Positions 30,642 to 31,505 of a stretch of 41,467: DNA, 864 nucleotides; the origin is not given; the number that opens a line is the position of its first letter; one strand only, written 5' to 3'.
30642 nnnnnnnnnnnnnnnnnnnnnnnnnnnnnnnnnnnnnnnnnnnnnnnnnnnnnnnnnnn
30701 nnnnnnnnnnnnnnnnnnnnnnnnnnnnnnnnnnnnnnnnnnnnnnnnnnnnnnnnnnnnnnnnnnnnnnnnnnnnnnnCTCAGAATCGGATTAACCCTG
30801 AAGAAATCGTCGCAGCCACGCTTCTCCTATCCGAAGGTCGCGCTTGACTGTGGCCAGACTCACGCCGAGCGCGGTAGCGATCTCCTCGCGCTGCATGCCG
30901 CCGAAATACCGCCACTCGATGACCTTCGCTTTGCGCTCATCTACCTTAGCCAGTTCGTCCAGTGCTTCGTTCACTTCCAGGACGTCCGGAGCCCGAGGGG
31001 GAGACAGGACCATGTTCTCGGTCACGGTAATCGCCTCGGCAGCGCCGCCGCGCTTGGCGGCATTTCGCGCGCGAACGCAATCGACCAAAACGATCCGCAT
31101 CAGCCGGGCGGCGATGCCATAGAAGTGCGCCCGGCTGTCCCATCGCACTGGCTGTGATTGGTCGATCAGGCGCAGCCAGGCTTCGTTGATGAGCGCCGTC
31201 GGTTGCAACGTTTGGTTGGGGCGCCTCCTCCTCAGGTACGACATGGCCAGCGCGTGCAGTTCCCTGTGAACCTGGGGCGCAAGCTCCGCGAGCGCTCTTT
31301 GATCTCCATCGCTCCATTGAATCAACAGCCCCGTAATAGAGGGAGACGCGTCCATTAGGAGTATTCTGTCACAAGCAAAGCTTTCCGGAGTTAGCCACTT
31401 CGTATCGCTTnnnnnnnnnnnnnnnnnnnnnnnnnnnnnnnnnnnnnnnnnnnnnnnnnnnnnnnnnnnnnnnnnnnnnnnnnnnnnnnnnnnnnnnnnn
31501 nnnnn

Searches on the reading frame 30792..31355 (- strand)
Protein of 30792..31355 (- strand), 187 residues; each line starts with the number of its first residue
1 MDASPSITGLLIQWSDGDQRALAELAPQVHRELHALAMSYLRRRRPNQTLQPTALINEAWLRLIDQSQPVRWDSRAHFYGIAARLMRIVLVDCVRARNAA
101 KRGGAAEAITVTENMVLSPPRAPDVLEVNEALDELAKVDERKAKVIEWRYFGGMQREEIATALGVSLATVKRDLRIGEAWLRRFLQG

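Call 11: search_protein_families(library=pfam, proteins=[window:30792-31355:-], max_evalue=0.01)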
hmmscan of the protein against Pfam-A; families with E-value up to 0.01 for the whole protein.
window:30792-31355:- (187 aa): 7 families
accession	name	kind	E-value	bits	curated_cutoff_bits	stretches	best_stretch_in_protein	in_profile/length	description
PF07638.17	Sigma70_ECF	-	1e-44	153.1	21.1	1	6-185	3-183/185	ECF sigma factor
PF08281.18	Sigma70_r4_2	-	1.6e-08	34.5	25.7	1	132-175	5-48/54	Sigma-70, region 4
PF04545.22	Sigma70_r4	-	5.1e-07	29.5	24.1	1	135-172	2-39/50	Sigma-70, region 4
PF06530.18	Phage_antitermQ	-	0.0017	18.7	26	1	124-184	49-109/118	Phage antitermination protein Q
PF19889.5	DUF6362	-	0.0024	18.7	31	1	106-175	23-92/98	Domain of unknown function (DUF6362)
PF13384.12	HTH_23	-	0.007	16.6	24.6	0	140-172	5-36/50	Homeodomain-like domain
PF02796.21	HTH_7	-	0.0075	16.8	23.8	0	149-172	17-40/45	Helix-turn-helix domain of resolvase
